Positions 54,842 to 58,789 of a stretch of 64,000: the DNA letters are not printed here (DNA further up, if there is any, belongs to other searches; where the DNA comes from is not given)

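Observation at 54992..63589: Squalene synthesis genes hpnC-hpnD-hpnE run directly into an uncharacterised DUF2229 protein and a double HgdC-type ATPase 'activase' (putative five-gene operon)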

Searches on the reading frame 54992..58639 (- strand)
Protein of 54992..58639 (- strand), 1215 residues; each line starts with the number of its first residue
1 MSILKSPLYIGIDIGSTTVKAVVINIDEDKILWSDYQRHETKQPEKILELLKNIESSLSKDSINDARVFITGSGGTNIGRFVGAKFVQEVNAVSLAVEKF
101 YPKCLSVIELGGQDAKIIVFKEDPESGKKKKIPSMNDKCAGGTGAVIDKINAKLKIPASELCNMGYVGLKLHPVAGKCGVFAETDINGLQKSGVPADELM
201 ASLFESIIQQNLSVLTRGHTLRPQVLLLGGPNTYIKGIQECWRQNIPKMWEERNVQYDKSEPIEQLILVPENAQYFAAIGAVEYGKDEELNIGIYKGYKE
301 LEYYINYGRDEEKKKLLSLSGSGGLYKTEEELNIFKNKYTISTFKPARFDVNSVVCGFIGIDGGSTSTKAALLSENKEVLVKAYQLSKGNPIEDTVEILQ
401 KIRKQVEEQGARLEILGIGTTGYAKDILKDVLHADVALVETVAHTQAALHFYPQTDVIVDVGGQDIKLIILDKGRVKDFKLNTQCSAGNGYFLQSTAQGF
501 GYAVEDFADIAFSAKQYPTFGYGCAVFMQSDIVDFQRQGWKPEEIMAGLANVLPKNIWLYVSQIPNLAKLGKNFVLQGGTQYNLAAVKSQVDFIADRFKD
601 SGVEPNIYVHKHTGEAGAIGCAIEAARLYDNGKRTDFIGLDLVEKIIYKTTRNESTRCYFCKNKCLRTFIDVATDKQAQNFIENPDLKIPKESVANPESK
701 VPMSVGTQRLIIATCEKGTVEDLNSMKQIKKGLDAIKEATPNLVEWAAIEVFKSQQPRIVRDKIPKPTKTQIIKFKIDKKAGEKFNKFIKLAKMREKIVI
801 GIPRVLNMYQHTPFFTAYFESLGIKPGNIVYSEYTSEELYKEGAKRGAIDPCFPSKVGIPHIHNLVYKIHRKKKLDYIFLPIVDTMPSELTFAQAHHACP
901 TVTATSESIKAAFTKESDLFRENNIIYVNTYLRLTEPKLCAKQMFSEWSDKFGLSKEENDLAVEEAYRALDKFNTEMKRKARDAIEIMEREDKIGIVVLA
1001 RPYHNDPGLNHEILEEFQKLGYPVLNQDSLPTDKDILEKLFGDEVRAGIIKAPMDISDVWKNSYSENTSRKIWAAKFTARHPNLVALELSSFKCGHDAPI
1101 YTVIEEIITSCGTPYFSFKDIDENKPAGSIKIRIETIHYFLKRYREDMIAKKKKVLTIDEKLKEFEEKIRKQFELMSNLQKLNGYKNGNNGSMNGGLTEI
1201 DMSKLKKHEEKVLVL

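Call 3: search_protein_families(library=pfam, proteins=[window:54992-58639:-], max_evalue=0.01)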
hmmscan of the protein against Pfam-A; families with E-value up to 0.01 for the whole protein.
window:54992-58639:- (1215 aa): 5 families
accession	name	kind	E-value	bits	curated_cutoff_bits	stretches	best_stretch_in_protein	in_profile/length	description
PF01869.26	BcrAD_BadFG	-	4.3e-74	249.9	31.5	2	359-623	1-269/271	BadF/BadG/BcrA/BcrD ATPase family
PF09989.15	DUF2229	-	1.7e-51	175.4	29.4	1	800-1030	2-218/218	CoA enzyme activase uncharacterised domain (DUF2229)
PF00370.27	FGGY_N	-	2.3e-06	27.9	28.8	0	8-46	1-38/245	FGGY family of carbohydrate kinases, N-terminal domain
PF05378.19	Hydant_A_N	-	1.3e-05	25.4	25.2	1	359-441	2-84/176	Hydantoinase/oxoprolinase N-terminal region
PF00480.26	ROK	-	2.7e-05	24.3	22.9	1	359-426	2-70/294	ROK family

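Call 4: search_protein_families(library=ncbifam, proteins=[window:54992-58639:-], max_evalue=0.01)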
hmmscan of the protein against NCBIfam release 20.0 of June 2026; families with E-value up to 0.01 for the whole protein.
window:54992-58639:- (1215 aa): 10 families
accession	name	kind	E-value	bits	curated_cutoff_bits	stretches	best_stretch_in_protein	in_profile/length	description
TIGR00241.1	CoA_E_activ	domain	1.8e-66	224.2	125.4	2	359-622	3-246/248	acyl-CoA dehydratase activase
TIGR02259.1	benz_CoA_red_A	equivalog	1.6e-37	129.3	578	2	438-602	251-413/432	benzoyl-CoA reductase subunit A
TIGR03286.1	methan_mark_15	hypoth_equivalog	5.8e-26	91.4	455.75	2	359-581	147-366/404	methanogenesis marker 15 protein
TIGR03192.1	benz_CoA_bzdQ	equivalog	1.6e-25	90.1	380.2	2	10-217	35-236/293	benzoyl-CoA reductase, bzd-type, subunit Q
TIGR02261.1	benz_CoA_red_D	equivalog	1.2e-24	86.9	312.85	2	438-623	81-260/262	benzoyl-CoA reductase subunit D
NF009842.0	PRK13317.1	equivalog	1.1e-06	28.3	234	0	9-92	4-79/277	type II pantothenate kinase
NF046058.1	NagK_SO3507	equivalog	4.4e-05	23.1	370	0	358-405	11-57/295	N-acetylglucosamine kinase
TIGR00555.1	panK_eukar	equivalog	0.00097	18.7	247.6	0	10-77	3-65/304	type II pantothenate kinase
NF007251.0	PRK09698.1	equivalog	0.0013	18.1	253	0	358-432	8-83/304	allose kinase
TIGR01312.1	XylB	equivalog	0.0089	14.6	380.25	0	10-45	1-35/481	xylulokinase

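Call 12: search_solved_structures(query=window:54992-58639:-, max_evalue=0.01)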
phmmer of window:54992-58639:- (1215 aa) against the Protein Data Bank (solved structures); distinct sequences matched with E-value up to 0.01: 5.
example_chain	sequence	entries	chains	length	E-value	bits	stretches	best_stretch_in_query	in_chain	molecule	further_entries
1hux_A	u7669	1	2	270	1.6e-22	82.1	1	359-585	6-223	ACTIVATOR OF (R)-2-HYDROXYGLUTARYL-COA DEHYDRATASE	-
4eht_A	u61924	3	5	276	2.2e-22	81.7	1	359-591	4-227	Activator of 2-hydroxyisocaproyl-CoA dehydratase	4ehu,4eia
9gai_D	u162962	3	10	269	9.5e-20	72.9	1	360-555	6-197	3-methylbenzoyl-CoA reductase alpha subunit MbdQ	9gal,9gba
9gai_C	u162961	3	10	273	1.1e-18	69.4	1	359-556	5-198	3-methylbenzoyl-CoA reductase delta subunit MbdP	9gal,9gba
7yyl_E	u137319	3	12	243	5.6e-14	53.8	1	358-582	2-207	Putative CoA-substrate-specific enzyme activase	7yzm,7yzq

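Call 53: search_dna_similar(query=window:54992-58639:-, collection=plasmids, mode=protein, max_rows=30)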
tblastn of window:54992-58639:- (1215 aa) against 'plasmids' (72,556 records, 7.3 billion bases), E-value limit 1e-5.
Records with a match: 37; places in all: 46; records where one place covers at least 80% of the query: 7.
Best place of each record, by identity: <60% 37.
By first word of the organism name: Escherichia 10; Klebsiella 4; Listeria 2; Fusobacterium 2; Providencia 2; Sphingopyxis 2; Proteus 2; Brevibacillus 1; Haliovirga 1; Acetoanaerobium 1; and 10 more.
By predicted mobility (MOB-suite, as given by PLSDB): non-mobilizable 30; mobilizable 4; conjugative 3.
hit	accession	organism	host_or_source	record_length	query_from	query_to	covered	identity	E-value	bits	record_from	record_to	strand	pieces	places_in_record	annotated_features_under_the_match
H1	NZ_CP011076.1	Brevibacillus laterosporus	Oryza sativa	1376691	10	1180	96%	46.3%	0e+0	1082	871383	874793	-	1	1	none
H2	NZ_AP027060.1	Haliovirga abyssi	-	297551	9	1164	95%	30.5%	1e-131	454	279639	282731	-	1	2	acyl-CoA dehydratase activase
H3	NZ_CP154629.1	Acetoanaerobium noterae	cell culture,Sludge of a digestion ...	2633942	2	1185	87%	31.1%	9e-85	469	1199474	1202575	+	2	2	none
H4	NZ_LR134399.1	Listeria monocytogenes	Homo sapiens,Vein blood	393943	8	1185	87%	30.4%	2e-86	438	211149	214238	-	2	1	2-hydroxyacyl-CoA dehydratase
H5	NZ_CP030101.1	Listeria monocytogenes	Environment,water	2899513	8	1185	87%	30.1%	3e-87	439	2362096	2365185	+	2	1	none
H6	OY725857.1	Subdoligranulum variabile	-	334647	8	1137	82%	31.3%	9e-83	407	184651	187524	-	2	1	none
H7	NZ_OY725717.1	Collinsella aerofaciens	-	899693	8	1158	84%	29.6%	4e-88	455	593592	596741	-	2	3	acyl-CoA dehydratase activase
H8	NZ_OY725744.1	Monoglobus pectinilyticus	-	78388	9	1143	72%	27.4%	8e-34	323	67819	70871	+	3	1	2-hydroxyacyl-CoA dehydratase | acyl-CoA dehydratase activase-related protein | acyl-CoA dehydratase activase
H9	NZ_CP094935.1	Paraclostridium bifermentans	Homo sapiens,feces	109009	9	1141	76%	26.0%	4e-45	342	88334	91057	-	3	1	acyl-CoA dehydratase activase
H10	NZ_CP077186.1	Fusobacterium animalis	Homo sapiens,resected colorectal tumor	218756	10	589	48%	35.7%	5e-93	338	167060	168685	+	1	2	acyl-CoA dehydratase activase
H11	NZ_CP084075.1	Fusobacterium vincentii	-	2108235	10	589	48%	35.3%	1e-91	333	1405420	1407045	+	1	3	none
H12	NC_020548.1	Azoarcus sp. KH32C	-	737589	10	597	38%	30.0%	2e-20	180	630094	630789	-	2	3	acyl-CoA dehydratase activase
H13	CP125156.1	Klebsiella pneumoniae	-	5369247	10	585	41%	26.6%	3e-16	168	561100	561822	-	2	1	yjiL: putative 2-hydroxyacyl-CoA dehydratase activator YjiL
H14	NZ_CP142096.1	Providencia stuartii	Homo sapiens,Rectal Swab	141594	10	585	41%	26.4%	3e-16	168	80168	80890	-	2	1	yjiL: putative 2-hydroxyacyl-CoA dehydratase activator YjiL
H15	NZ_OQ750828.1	Providencia stuartii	-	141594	10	585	41%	26.4%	3e-16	168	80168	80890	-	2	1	yjiL: putative 2-hydroxyacyl-CoA dehydratase activator YjiL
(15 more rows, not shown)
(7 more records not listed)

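Call 54: get_annotated_region(hit=H4, flank=6000)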
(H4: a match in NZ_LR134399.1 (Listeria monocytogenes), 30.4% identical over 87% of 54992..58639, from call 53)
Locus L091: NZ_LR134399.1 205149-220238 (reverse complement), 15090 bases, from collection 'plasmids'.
description: Listeria monocytogenes strain NCTC7974 plasmid 2, complete sequence
organism: Listeria monocytogenes (NCBI taxid 1639)
taxonomy: Bacteria; Bacillota; Bacilli; Bacillales; Listeriaceae; Listeria; Listeria monocytogenes
host: -; source: Homo sapiens,Vein blood; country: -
typing (MOB-suite, as given by PLSDB): non-mobilizable
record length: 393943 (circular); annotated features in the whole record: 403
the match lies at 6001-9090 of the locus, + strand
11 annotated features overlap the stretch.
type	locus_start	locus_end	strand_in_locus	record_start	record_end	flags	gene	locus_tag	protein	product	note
CDS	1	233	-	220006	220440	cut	-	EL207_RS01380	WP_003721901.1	mannose/fructose/sorbose PTS transporter subunit IIA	GO:0008643 - carbohydrate transport [Evidence IEA]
CDS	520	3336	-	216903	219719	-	-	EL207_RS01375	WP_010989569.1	sigma-54-dependent transcriptional regulator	-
CDS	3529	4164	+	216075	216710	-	-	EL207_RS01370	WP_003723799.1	FMN-dependent NADH-azoreductase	-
CDS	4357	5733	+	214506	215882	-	-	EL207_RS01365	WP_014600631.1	amino acid permease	GO:0006865 - amino acid transport [Evidence IEA]; GO:0055085 - transmembrane transport [Evidence IEA]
CDS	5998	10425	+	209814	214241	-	-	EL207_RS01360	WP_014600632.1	2-hydroxyacyl-CoA dehydratase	-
CDS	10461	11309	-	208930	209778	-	-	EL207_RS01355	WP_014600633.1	PhzF family phenazine biosynthesis protein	GO:0009058 - biosynthetic process [Evidence IEA]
CDS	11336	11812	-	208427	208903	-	ybaK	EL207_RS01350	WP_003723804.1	Cys-tRNA(Pro) deacylase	GO:0043039 - tRNA aminoacylation [Evidence IEA]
CDS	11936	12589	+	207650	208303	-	-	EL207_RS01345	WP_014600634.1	DUF5105 domain-containing protein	-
CDS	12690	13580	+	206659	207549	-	-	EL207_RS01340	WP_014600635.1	carbon-nitrogen hydrolase family protein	-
CDS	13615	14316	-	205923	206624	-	-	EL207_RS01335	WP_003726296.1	DUF554 domain-containing protein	-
CDS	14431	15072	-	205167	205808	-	-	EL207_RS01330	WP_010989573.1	NAD(P)-dependent oxidoreductase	-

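Call 55: get_annotated_region(hit=H1, flank=8000)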
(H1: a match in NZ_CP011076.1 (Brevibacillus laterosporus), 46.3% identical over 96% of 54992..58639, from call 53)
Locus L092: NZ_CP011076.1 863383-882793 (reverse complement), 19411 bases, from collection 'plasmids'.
description: Brevibacillus laterosporus strain B9 plasmid unnamed2, complete sequence
organism: Brevibacillus laterosporus (NCBI taxid 1465)
taxonomy: Bacteria; Bacillota; Bacilli; Bacillales; Paenibacillaceae; Brevibacillus; Brevibacillus laterosporus
host: -; source: Oryza sativa; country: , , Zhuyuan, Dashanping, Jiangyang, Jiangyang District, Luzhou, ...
typing (MOB-suite, as given by PLSDB): non-mobilizable
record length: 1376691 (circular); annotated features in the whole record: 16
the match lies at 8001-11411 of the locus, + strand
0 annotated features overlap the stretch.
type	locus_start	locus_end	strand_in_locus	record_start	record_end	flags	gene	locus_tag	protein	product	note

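Call 56: search_protein_families(library=pfam, proteins=[L091:5998-10425:+], max_evalue=1)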
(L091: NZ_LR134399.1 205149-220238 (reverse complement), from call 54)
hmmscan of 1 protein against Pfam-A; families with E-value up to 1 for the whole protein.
L091:5998-10425:+ (1475 aa): 4 families
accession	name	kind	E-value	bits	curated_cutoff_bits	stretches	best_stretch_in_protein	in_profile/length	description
PF09989.15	DUF2229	-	1.9e-85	286.4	29.4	2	669-886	1-218/218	CoA enzyme activase uncharacterised domain (DUF2229)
PF01869.26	BcrAD_BadFG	-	2.2e-59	201.7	31.5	2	320-574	1-271/271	BadF/BadG/BcrA/BcrD ATPase family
PF01548.23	DEDD_Tnp_IS110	-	7.5e-05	23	29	1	4-73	1-67/155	Transposase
PF00370.27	FGGY_N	-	9.7e-05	22.5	28.8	1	4-48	3-46/245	FGGY family of carbohydrate kinases, N-terminal domain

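Call 61: search_protein_families(library=pfam, proteins=[L092:4284-6782:+, L092:6779-7678:+, L092:3155-4273:+, L092:13764-14801:+], max_evalue=0.001)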
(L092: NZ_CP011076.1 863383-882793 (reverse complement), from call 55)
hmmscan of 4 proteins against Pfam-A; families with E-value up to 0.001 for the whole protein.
L092:4284-6782:+ (832 aa): 1 family
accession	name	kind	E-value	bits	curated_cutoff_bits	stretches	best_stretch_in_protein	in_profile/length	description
PF04738.18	Lant_dehydr_N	-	3.9e-25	88.5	28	2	511-760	390-636/649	Lantibiotic dehydratase, N terminus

L092:6779-7678:+ (299 aa): 1 family
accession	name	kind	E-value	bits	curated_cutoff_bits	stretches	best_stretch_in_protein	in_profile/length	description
PF14028.11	Lant_dehydr_C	-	1.1e-38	134.3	24.4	1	12-294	1-252/255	Lantibiotic biosynthesis dehydratase C-term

L092:3155-4273:+ (372 aa): 2 families
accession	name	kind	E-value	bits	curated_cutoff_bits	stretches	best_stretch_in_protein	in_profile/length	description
PF02163.28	Peptidase_M50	-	7.4e-10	39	27.2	1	190-307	5-106/221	Peptidase family M50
PF05402.18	PqqD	-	5.3e-05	23.9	23.4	1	37-101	2-67/67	Coenzyme PQQ synthesis protein D (PqqD)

L092:13764-14801:+ (345 aa): 2 families
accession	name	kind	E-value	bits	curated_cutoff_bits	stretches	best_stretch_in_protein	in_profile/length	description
PF03372.29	Exo_endo_phos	-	5.3e-12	46.4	24.5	1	41-336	16-225/225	Endonuclease/Exonuclease/phosphatase family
PF19580.5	Exo_endo_phos_3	-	1e-05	25.2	27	1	194-232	162-200/311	Endonuclease/Exonuclease/phosphatase family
